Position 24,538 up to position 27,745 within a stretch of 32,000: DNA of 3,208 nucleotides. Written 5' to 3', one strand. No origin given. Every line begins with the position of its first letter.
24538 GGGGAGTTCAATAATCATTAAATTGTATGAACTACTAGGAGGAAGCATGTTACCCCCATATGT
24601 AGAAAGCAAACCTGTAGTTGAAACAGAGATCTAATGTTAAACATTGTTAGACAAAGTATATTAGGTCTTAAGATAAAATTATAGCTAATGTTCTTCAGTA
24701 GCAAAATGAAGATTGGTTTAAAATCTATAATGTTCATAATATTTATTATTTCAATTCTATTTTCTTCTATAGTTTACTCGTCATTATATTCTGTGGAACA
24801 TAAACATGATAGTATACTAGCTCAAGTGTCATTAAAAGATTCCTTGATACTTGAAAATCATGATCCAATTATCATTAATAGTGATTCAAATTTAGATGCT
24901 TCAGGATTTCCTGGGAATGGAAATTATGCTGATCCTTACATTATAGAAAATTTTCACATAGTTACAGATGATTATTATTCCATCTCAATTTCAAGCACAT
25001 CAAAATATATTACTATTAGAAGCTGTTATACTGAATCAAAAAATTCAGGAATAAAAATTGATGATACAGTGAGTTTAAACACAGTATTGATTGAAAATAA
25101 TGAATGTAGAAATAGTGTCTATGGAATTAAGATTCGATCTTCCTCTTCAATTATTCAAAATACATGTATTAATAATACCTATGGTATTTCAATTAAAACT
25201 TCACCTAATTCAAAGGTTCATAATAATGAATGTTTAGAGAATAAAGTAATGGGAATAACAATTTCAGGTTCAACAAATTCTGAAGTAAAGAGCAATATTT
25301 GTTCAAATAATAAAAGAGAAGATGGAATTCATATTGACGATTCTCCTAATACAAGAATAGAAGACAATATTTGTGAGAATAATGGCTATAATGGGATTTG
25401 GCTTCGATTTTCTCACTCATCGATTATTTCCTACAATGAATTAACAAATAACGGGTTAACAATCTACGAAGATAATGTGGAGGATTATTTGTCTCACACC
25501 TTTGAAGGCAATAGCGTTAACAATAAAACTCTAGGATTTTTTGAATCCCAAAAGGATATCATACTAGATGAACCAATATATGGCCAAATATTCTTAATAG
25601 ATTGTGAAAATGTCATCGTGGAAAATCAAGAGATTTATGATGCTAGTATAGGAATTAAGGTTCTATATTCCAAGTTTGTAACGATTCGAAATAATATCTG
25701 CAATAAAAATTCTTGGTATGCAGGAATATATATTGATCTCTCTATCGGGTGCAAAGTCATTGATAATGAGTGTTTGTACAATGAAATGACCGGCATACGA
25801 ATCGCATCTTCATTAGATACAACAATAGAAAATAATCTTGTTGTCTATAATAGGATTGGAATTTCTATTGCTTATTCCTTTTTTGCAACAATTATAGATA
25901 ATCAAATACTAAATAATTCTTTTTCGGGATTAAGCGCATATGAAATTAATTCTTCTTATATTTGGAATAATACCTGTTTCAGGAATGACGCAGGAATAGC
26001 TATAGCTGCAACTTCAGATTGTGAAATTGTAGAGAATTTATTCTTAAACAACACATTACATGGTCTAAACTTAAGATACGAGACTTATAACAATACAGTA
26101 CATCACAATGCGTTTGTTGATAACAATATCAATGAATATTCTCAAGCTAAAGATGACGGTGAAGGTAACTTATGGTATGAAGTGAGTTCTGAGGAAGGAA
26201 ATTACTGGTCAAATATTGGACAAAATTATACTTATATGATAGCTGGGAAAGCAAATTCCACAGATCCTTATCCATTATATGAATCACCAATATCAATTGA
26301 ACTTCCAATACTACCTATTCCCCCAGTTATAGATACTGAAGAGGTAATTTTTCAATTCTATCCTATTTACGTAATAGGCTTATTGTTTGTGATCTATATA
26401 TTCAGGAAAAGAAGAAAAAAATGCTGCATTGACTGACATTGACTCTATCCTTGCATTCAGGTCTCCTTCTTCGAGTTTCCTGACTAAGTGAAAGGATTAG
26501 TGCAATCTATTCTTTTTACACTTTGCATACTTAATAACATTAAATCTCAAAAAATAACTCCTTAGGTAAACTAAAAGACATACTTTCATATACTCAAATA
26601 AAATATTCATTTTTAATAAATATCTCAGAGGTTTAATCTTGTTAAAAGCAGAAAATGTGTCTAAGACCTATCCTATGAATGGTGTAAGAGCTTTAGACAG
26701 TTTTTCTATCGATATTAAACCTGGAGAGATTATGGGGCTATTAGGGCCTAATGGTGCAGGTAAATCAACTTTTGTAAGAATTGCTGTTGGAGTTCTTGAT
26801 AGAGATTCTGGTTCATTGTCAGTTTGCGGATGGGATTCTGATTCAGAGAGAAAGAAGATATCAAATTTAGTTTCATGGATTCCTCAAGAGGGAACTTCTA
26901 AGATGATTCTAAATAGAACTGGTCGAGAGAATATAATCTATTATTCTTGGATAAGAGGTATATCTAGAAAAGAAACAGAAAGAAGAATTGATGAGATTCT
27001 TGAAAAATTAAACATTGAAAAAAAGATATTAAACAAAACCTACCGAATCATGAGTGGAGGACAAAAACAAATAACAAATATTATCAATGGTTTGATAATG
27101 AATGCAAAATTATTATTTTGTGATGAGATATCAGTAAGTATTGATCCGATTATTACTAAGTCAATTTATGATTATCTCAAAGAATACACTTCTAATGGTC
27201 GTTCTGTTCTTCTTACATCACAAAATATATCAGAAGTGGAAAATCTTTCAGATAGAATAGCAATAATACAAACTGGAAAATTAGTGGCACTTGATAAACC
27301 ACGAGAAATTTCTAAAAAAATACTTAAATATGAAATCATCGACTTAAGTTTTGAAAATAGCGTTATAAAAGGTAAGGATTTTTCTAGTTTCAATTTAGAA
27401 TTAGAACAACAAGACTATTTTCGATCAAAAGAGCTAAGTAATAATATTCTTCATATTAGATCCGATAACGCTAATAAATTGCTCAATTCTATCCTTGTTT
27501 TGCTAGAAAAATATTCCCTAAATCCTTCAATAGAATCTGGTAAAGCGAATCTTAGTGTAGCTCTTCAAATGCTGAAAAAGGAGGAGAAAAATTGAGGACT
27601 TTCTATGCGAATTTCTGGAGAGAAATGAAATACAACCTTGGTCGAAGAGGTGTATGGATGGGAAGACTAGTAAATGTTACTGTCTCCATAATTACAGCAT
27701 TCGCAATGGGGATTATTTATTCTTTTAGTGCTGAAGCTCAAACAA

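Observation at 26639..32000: Candidate archaeal RiPP gene cluster: ABC exporter - AbrB-like - ParA/MinD - rSAM/SPASM(RRE) - precursor - next gene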

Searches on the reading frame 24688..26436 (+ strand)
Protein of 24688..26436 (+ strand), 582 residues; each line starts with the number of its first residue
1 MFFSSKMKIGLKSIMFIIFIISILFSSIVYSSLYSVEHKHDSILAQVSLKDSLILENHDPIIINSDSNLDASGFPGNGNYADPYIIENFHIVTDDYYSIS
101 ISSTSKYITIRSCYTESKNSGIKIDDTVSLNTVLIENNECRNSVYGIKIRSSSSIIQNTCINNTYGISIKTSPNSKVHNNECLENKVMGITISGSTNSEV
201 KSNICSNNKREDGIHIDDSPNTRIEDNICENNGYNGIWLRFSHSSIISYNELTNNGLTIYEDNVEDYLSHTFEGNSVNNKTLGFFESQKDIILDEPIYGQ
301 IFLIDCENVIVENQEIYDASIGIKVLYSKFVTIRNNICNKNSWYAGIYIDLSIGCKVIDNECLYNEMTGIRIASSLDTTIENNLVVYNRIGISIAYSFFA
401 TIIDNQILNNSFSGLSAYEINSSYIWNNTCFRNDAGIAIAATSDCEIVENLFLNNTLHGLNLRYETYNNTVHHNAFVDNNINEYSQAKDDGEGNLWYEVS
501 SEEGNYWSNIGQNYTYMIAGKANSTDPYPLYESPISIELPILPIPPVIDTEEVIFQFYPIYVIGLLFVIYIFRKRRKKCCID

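Call 3: search_protein_families(library=pfam, proteins=[window:24688-26436:+], max_evalue=0.1)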
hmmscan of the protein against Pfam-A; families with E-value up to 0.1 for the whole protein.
window:24688-26436:+ (582 aa): 2 families
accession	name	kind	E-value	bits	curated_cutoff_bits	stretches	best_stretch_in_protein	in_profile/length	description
PF05048.19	NosD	-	2e-37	129.2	23.6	4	301-411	63-173/212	Periplasmic copper-binding protein (NosD)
PF13229.12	Beta_helix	-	1.8e-33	115.8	25.9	4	301-429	26-157/158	Right handed beta helix region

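Call 4: search_protein_families(library=ncbifam, proteins=[window:24688-26436:+], max_evalue=0.1)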
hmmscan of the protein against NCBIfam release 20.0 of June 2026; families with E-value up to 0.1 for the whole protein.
window:24688-26436:+ (582 aa): 4 families
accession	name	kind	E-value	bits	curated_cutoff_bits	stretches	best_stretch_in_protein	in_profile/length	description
TIGR03804.1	para_beta_helix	repeat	1.6e-28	98.1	19.45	6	213-256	1-43/44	parallel beta-helix repeat protein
TIGR04247.1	NosD_copper_fam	subfamily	1.3e-24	86.5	300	3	307-412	180-287/377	nitrous oxide reductase family maturation protein NosD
TIGR03805.1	beta_helix_1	subfamily_domain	8.4e-09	34.9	141.5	2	298-455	108-242/314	parallel beta-helix domain-containing protein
NF038177.1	epimerase_AlgG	equivalog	0.042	12.5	700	1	92-238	269-419/519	mannuronan 5-epimerase AlgG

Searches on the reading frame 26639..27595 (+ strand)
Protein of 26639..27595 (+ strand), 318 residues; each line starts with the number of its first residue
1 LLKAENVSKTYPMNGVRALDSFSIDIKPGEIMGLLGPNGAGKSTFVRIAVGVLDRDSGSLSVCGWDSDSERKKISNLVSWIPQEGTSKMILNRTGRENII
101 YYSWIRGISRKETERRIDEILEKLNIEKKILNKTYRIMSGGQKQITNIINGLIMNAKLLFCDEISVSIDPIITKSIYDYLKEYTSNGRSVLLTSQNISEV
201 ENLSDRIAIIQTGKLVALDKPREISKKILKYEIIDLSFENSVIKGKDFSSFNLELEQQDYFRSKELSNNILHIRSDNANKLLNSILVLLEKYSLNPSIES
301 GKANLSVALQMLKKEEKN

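Call 3: search_protein_families(library=pfam, proteins=[window:26639-27595:+], max_evalue=0.1)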
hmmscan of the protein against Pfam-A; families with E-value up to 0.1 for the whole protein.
window:26639-27595:+ (318 aa): 9 families
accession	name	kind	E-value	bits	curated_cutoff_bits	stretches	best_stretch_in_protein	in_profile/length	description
PF00005.33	ABC_tran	-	1.5e-24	87.6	25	1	19-163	1-134/137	ABC transporter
PF13304.12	AAA_21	-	4.2e-09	37.3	27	2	135-199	235-302/304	AAA domain, putative AbiEii toxin, Type IV TA system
PF02463.25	SMC_N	-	4.3e-05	23.5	40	1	111-207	117-209/220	RecF/RecN/SMC N terminal domain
PF13555.12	AAA_29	-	0.013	15.7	27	1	23-46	16-39/61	P-loop containing region of AAA domain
PF19263.5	DUF5906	-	0.016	16.3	27.6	0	34-51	1-19/114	Family of unknown function (DUF5906)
PF17024.10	DMAP1_like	-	0.018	15.7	30.8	0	90-138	46-94/113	Putative DMAP1-like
PF22107.2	Pch2_N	-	0.036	15.1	27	0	106-154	13-61/91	Pch2 N-terminal domain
PF13476.12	AAA_23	-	0.057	14.5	27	0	13-235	4-170/201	AAA domain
PF03215.21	Rad17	-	0.077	13.4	23.8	0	18-48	34-64/186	Rad17 P-loop domain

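Call 4: search_protein_families(library=ncbifam, proteins=[window:26639-27595:+], max_evalue=0.1)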
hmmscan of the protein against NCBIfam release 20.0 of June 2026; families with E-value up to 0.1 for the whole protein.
window:26639-27595:+ (318 aa): 182 families (the best 25 are shown)
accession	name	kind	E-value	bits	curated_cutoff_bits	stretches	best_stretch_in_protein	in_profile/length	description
TIGR01188.1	drrA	subfamily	1.1e-51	175.9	312.45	1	14-291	4-278/302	daunorubicin resistance ABC transporter, ATP-binding protein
TIGR03864.1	PQQ_ABC_ATP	hypoth_equivalog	2.4e-36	125.4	302.25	1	2-227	2-222/236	ABC transporter, ATP-binding subunit, PQQ-dependent alcohol dehydrogenase system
TIGR04520.1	ECF_ATPase_1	equivalog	1.3e-33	116.6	315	1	3-268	2-266/269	energy-coupling factor transporter ATPase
TIGR03522.1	GldA_ABC_ATP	equivalog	1.6e-33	116.5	402.6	1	3-252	4-245/301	gliding motility-associated ABC transporter ATP-binding subunit GldA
NF010059.0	PRK13536.1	equivalog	5e-33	114.3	549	1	5-235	47-272/342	nodulation factor ABC transporter ATP-binding protein NodI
TIGR04406.1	LPS_export_lptB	equivalog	1.2e-32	113.2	240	1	2-225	2-223/239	LPS export ABC transporter ATP-binding protein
NF010060.0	PRK13537.1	equivalog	1.2e-32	113.1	521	1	3-240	17-249/314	nodulation factor ABC transporter ATP-binding protein NodI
TIGR04521.1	ECF_ATPase_2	equivalog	3.2e-32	111.7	330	1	4-268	3-275/279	energy-coupling factor transporter ATPase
TIGR03740.1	galliderm_ABC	subfamily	5.8e-31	107.9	309.75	1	2-217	1-204/223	lantibiotic protection ABC transporter ATP-binding subunit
TIGR01288.1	nodI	equivalog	2.8e-30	105.4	424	1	6-235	9-233/303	nodulation factor ABC transporter ATP-binding protein NodI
NF011967.0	PRK15439.1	equivalog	3.8e-29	101.5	586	1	2-229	12-232/510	autoinducer 2 ABC transporter ATP-binding protein LsrA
NF040840.2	tungstate_WtpC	equivalog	1.3e-28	100.3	440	1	1-246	1-240/347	tungstate ABC transporter ATP-binding protein WtpC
NF008030.0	PRK10762.1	equivalog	1.3e-28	100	745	2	107-217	365-475/501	ribose ABC transporter ATP-binding protein RbsA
NF040933.2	ABC_arch_GlcV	equivalog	2.6e-28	98.9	450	1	3-246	4-251/357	glucose ABC transporter ATP-binding protein GlcV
NF008144.0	PRK10895.1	equivalog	2.9e-28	98.9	381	1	2-226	4-226/241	LPS export ABC transporter ATP-binding protein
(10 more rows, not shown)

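Call 40: search_protein_families(library=padloc, proteins=[window:26639-27595:+], max_evalue=0.01)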
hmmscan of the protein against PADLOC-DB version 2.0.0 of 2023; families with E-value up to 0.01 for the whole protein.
window:26639-27595:+ (318 aa): 7 families
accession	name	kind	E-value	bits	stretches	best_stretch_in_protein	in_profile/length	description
PDLC04135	mad3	-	3.7e-22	77.4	2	123-212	250-339/374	mads_3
PDLC02980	AriA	-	9.5e-08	30.3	1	31-112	1-83/304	-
PDLC04140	mad8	-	3.1e-07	28.2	1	17-201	15-238/314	mads_8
PDLC02335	AbiLi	-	1.1e-06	26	1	117-198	155-239/326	AbiLi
PDLC02914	ATPase-Toprim_I-B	-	1.1e-05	22.8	0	139-195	186-243/443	-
PDLC04178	HEC-01A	-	0.00062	16.9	1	24-47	23-46/399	-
PDLC00269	PtuA1|PtuA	-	0.0094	13.2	0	32-64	35-68/446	AAA ATPase domain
